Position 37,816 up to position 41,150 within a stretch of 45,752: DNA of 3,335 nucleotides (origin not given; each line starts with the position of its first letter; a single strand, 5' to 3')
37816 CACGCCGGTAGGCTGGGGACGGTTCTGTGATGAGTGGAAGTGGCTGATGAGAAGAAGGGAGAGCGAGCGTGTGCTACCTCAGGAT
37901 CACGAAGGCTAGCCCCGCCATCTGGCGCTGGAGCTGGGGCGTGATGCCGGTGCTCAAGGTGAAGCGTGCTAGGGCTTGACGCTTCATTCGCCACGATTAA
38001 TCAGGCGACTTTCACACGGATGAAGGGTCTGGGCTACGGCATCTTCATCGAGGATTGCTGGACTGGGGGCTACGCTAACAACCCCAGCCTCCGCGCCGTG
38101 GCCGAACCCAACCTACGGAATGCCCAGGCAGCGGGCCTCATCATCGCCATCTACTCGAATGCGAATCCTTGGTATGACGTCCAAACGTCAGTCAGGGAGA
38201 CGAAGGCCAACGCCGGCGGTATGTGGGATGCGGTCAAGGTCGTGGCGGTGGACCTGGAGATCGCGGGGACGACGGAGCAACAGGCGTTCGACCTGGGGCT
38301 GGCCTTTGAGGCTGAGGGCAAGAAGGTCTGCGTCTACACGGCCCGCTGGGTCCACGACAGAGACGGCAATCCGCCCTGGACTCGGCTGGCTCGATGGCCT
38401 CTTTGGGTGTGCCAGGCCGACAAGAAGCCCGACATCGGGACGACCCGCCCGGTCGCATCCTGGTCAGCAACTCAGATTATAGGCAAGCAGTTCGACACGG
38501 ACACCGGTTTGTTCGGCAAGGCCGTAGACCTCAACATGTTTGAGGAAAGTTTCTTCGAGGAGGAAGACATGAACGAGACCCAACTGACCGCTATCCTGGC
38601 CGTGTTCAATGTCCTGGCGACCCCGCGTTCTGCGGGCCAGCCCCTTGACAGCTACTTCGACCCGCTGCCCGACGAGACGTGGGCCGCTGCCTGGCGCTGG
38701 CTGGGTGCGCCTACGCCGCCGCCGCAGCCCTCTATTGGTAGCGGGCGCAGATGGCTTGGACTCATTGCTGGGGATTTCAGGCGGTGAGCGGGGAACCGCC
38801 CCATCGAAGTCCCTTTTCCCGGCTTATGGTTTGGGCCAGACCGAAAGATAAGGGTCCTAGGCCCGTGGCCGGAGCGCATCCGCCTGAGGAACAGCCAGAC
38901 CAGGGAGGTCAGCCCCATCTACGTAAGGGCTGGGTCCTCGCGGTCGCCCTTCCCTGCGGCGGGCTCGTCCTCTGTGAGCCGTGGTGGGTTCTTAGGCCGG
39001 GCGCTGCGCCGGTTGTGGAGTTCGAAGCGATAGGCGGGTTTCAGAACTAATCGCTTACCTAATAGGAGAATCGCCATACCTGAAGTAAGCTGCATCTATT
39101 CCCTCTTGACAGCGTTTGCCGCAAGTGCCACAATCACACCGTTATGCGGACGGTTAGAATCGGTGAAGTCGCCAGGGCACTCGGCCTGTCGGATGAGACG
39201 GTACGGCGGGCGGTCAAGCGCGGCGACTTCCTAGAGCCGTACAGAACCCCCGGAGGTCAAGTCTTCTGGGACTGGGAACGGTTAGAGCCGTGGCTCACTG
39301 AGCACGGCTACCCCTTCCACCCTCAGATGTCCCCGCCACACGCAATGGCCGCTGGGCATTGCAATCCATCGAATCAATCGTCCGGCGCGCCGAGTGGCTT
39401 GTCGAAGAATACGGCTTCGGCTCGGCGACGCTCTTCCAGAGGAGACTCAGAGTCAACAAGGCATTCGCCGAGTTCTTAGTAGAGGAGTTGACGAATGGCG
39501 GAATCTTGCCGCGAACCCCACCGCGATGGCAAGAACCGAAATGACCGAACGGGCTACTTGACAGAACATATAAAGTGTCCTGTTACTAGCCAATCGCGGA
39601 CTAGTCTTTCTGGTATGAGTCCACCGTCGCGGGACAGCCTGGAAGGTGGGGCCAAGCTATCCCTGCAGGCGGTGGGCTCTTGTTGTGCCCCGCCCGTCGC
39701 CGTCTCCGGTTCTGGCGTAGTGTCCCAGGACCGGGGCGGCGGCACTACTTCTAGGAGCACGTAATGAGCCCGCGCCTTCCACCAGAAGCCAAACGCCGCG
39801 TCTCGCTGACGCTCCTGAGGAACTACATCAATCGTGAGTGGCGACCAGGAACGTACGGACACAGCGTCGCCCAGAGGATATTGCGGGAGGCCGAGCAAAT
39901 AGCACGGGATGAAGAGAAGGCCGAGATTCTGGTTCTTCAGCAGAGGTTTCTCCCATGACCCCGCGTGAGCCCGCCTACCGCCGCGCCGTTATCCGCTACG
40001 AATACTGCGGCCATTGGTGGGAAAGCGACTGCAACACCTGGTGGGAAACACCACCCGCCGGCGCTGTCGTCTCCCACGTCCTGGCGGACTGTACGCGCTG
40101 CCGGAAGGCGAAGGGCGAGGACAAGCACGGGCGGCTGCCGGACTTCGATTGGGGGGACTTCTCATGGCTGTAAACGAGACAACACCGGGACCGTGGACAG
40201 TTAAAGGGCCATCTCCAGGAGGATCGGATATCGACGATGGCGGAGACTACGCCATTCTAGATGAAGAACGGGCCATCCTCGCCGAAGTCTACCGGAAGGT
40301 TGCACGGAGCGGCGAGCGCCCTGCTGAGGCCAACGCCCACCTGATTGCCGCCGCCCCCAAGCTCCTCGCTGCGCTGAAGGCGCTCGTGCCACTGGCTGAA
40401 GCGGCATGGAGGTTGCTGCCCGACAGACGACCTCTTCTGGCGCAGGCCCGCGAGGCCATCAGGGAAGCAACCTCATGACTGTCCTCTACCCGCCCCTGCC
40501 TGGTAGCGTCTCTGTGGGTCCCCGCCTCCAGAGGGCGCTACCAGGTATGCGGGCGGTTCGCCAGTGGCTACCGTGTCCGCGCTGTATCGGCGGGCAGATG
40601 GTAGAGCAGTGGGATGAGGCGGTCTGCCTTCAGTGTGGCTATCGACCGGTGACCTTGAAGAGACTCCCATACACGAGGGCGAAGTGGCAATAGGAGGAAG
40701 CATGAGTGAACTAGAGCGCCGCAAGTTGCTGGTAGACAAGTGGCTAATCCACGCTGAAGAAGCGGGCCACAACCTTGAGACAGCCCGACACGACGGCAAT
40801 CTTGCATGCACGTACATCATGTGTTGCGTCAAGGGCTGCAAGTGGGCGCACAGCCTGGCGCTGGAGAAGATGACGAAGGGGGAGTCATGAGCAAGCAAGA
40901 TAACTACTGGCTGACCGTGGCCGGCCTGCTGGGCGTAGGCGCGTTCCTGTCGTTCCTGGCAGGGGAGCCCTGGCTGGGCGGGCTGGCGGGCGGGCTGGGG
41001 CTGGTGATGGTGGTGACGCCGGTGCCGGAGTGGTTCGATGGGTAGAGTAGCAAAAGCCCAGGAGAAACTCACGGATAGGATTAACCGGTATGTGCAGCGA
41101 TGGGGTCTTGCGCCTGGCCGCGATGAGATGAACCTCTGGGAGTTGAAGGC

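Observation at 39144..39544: Stand-alone FtsK-gamma-like winged helix next to an excisionase-type HTH, in a phage whose only recombinase is a truncated Xer-like enzyme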

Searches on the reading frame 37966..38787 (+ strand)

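Call 14: search_protein_families(library=phrogs, proteins=[window:37966-38787:+], max_evalue=0.1)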
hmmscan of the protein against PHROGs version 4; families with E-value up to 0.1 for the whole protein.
window:37966-38787:+ (273 aa): 1 family
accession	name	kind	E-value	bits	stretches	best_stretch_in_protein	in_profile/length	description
phrog_3084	-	lysis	0.00033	20.8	1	44-195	196-356/468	endolysin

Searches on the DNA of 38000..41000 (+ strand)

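Call 5: search_dna_similar(query=window:38000-41000:+, collection=phages, mode=near)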
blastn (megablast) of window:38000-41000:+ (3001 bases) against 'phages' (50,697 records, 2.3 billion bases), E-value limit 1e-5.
No match.

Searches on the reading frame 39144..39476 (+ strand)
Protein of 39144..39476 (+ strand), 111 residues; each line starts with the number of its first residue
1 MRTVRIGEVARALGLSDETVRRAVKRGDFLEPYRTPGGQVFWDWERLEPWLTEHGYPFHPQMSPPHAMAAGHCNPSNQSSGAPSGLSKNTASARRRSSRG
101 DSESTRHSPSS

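Call 6: search_protein_families(library=pfam, proteins=[window:39144-39476:+], max_evalue=10)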
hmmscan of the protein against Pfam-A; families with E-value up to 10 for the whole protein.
seq(111 aa): 14 families
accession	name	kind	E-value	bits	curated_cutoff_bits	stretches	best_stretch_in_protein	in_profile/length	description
PF00376.29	MerR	-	2.1e-06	27.9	28.2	1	5-39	1-35/38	MerR family regulatory protein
PF12728.13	HTH_17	-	4.5e-05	24.1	27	1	6-52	4-48/51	Helix-turn-helix domain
PF13338.12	AbiEi_4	-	0.00049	20.6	25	1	3-32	13-41/49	Transcriptional regulator, AbiEi antitoxin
PF13542.12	HTH_Tnp_ISL3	-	0.0024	17.7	27.4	1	8-26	31-49/51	Helix-turn-helix domain of transposase family ISL3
PF13411.12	MerR_1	-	0.0027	18.2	21.6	1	5-42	2-38/69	MerR HTH family regulatory protein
PF13518.12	HTH_28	-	0.012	16.1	25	1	3-26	12-35/52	Helix-turn-helix domain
PF08220.18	HTH_DeoR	-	0.022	14.9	21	1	2-22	13-33/57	DeoR-like helix-turn-helix domain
PF04545.22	Sigma70_r4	-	0.03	14.3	24.1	1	8-27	25-44/50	Sigma-70, region 4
PF13412.12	HTH_24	-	0.038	14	21.9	1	7-26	21-40/48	Winged helix-turn-helix DNA-binding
PF08281.18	Sigma70_r4_2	-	0.039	14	25.7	1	7-27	30-50/54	Sigma-70, region 4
PF13384.12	HTH_23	-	0.04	14.2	24.6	1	7-26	21-40/50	Homeodomain-like domain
PF13404.12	HTH_AsnC-type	-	0.045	14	27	1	8-26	22-40/42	AsnC-type helix-turn-helix domain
PF13551.12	HTH_29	-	0.054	14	28.1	1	6-26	15-35/64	Winged helix-turn helix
PF13730.12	HTH_36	-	0.071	13.4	25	1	9-25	31-47/55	Helix-turn-helix domain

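Call 14: search_protein_families(library=phrogs, proteins=[window:39144-39476:+], max_evalue=0.1)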
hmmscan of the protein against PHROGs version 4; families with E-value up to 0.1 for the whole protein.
seq(111 aa): 6 families
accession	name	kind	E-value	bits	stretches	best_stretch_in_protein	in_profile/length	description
phrog_66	-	integration and excision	6e-08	33.8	1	2-64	92-153/412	excisionase and transcriptional regulator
phrog_597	-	DNA, RNA and nucleotide metabolism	9e-05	23.5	1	6-53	115-163/200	DNA binding protein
phrog_57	-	head and packaging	0.0012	19.7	1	1-55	10-63/199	terminase small subunit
phrog_6355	-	unknown function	0.0031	18.6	1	6-54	21-72/90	-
phrog_6620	-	integration and excision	0.0077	16.8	1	4-45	2-43/201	transposase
phrog_11671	-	unknown function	0.065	14.3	1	1-38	5-42/146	-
